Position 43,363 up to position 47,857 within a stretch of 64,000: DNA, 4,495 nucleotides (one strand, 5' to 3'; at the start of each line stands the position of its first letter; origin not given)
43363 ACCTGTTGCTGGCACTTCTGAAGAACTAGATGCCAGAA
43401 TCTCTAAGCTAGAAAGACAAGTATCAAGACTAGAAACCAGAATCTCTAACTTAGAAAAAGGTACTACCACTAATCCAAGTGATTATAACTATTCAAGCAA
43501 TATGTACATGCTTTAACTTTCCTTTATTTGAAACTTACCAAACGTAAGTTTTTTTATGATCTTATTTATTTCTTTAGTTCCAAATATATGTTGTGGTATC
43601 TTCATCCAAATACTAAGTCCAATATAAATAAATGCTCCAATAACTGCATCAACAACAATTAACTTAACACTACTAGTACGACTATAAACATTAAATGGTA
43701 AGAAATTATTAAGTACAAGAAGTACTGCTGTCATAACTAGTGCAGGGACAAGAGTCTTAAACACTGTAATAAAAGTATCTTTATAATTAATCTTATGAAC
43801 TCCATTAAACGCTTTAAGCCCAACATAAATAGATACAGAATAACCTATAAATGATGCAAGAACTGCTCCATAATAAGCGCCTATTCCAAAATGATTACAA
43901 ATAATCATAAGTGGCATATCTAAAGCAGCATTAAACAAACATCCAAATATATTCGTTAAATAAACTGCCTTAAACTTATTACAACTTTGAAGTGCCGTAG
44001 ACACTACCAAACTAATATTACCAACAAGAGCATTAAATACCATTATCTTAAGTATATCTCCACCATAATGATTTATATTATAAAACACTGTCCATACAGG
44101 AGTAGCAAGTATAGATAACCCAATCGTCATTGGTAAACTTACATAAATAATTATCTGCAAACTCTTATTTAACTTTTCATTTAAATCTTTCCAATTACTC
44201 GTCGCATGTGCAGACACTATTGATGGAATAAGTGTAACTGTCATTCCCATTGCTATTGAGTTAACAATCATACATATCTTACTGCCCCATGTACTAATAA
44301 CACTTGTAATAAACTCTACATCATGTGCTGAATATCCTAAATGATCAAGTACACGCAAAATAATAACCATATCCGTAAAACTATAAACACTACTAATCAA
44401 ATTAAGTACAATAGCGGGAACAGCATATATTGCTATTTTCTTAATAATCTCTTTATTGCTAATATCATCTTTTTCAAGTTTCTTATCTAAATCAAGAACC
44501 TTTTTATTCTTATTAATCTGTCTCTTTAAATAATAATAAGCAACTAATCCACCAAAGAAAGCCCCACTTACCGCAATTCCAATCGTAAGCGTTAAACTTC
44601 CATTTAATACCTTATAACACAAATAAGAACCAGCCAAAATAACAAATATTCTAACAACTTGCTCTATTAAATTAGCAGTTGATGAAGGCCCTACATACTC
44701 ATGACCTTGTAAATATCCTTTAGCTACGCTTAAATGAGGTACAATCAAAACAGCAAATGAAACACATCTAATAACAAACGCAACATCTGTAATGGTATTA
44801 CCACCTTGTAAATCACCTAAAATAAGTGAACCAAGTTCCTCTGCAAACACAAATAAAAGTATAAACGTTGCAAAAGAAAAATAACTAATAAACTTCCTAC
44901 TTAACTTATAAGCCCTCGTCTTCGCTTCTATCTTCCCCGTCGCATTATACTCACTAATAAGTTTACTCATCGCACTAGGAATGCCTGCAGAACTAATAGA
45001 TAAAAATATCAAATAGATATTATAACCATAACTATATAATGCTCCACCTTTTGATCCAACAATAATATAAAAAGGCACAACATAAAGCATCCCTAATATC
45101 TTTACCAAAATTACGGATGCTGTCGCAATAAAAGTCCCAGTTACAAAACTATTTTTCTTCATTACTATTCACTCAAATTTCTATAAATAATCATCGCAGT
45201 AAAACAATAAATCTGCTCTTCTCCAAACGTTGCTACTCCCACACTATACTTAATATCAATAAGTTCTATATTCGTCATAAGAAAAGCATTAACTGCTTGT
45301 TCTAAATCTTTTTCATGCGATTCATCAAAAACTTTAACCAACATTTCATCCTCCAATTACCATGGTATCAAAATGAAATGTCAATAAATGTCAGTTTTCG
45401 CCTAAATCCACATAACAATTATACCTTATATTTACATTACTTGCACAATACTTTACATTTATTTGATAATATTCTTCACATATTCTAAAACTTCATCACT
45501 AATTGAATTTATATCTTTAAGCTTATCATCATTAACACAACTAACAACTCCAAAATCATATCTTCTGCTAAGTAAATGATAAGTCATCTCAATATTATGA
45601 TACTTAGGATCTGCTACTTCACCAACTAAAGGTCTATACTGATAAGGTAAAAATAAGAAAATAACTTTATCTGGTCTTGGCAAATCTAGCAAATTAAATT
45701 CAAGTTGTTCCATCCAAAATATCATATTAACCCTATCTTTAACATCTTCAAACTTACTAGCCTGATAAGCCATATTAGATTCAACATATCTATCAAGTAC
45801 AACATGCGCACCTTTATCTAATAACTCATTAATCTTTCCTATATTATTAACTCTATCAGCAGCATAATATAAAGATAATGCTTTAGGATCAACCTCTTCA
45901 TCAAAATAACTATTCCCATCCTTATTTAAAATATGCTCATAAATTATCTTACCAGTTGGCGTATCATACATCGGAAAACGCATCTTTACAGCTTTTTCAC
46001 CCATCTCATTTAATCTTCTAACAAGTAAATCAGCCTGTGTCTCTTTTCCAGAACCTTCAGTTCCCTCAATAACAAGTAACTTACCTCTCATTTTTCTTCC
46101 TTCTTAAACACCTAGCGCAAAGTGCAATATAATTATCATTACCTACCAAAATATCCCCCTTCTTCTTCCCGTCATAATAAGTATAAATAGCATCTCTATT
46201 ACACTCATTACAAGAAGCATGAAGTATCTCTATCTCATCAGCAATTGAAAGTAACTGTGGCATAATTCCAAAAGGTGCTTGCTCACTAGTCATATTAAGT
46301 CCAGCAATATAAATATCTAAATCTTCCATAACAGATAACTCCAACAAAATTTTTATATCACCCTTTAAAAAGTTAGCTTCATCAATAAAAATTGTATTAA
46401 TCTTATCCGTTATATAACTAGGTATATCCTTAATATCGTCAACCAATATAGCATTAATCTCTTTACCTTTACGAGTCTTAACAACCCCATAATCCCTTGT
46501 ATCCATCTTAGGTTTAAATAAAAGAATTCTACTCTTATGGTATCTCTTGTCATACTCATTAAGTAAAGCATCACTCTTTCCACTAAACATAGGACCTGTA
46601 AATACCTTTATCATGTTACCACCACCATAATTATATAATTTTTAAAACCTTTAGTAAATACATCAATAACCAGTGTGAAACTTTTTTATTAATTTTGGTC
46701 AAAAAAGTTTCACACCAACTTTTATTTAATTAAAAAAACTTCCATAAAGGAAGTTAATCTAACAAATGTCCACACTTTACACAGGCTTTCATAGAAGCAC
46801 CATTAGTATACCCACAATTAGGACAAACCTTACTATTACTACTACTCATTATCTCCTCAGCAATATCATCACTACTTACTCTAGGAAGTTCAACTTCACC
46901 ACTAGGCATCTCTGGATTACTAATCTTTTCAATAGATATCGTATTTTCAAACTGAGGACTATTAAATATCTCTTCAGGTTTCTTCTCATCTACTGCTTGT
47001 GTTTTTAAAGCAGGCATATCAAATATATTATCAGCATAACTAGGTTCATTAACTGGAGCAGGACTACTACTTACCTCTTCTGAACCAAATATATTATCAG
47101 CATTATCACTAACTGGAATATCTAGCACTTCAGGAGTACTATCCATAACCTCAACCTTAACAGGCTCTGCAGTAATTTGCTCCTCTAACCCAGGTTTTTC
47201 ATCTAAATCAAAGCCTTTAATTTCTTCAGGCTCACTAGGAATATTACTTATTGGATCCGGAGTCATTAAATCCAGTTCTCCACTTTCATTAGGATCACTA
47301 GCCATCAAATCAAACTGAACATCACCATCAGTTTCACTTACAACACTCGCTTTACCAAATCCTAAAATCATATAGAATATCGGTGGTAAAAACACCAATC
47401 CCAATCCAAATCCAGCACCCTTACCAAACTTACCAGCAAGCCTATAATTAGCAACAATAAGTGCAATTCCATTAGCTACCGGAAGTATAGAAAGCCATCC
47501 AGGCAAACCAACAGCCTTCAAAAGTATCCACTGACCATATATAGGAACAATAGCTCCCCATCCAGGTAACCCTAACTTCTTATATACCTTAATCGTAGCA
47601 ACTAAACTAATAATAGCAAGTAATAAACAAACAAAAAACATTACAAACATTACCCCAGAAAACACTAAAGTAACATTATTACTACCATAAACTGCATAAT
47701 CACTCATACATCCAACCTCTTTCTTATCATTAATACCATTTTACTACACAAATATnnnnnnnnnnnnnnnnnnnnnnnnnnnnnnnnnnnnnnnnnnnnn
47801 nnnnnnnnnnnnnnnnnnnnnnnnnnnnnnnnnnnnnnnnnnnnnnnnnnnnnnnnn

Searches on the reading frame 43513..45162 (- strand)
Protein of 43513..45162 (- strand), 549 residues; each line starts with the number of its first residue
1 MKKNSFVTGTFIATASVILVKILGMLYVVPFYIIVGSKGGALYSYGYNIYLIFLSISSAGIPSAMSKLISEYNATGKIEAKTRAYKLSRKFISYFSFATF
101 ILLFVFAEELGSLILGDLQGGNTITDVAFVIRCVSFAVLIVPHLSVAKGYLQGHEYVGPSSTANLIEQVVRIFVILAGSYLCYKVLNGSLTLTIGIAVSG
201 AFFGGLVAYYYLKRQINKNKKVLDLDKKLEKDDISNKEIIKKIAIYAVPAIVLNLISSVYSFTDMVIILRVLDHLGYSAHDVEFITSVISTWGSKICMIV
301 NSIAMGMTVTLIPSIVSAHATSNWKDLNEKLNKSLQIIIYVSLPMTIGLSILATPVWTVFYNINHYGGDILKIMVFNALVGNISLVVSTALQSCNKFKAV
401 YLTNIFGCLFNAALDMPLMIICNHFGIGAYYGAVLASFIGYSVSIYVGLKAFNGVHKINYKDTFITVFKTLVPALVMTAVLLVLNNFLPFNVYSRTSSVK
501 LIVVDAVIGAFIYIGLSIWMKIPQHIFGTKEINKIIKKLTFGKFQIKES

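Call 9: search_protein_families(library=pfam, proteins=[window:43513-45162:-], max_evalue=0.001)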
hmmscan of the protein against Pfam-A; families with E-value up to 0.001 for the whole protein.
window:43513-45162:- (549 aa): 3 families
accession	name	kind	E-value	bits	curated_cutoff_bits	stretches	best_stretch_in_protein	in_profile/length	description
PF01943.22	Polysacc_synt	-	9e-25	88.1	28.2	1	7-270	2-234/274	Polysaccharide biosynthesis protein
PF01554.23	MatE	-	6.2e-08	32.9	24.9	2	249-415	1-159/161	MatE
PF03023.19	MurJ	-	5.1e-06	25.8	27.4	1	68-489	37-437/451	Lipid II flippase MurJ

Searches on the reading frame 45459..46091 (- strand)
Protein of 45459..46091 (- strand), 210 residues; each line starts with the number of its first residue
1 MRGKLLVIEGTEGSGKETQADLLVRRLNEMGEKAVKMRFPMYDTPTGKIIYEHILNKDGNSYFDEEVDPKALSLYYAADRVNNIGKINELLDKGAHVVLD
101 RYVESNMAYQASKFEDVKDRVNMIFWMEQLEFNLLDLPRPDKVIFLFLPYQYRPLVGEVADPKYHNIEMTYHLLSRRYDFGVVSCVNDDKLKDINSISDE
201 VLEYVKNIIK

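Call 9: search_protein_families(library=pfam, proteins=[window:45459-46091:-], max_evalue=0.001)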
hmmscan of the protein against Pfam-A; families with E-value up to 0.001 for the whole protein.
window:45459-46091:- (210 aa): 1 family
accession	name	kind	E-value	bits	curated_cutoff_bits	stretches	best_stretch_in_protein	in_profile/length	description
PF02223.23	Thymidylate_kin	-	5.9e-24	85.2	27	1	8-148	1-126/185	Thymidylate kinase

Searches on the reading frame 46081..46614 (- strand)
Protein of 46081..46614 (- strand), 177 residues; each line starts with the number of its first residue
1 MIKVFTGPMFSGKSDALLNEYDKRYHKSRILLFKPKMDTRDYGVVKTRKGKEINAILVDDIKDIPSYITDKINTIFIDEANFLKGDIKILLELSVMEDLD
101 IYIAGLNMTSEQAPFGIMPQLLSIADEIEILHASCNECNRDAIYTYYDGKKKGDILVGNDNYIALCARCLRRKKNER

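Call 9: search_protein_families(library=pfam, proteins=[window:46081-46614:-], max_evalue=0.001)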
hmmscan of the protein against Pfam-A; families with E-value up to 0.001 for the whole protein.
window:46081-46614:- (177 aa): 1 family
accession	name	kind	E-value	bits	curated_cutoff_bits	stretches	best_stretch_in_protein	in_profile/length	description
PF00265.24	TK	-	8.2e-33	114.2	20.6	1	2-169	3-175/176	Thymidine kinase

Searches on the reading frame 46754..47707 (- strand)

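Call 9: search_protein_families(library=pfam, proteins=[window:46754-47707:-], max_evalue=0.001)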
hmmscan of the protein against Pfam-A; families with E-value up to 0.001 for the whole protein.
window:46754-47707:- (317 aa): 3 families
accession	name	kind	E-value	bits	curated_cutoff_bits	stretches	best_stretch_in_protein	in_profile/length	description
PF18936.5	DUF5684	-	3.4e-16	60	27.4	1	50-119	1-74/81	Family of unknown function (DUF5684)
PF13240.11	Zn_Ribbon_1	-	7e-05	22.9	25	1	295-314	2-21/23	zinc-ribbon domain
PF13248.11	Zn_ribbon_3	-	0.00069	19.4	27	0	292-300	16-24/26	zinc-ribbon domain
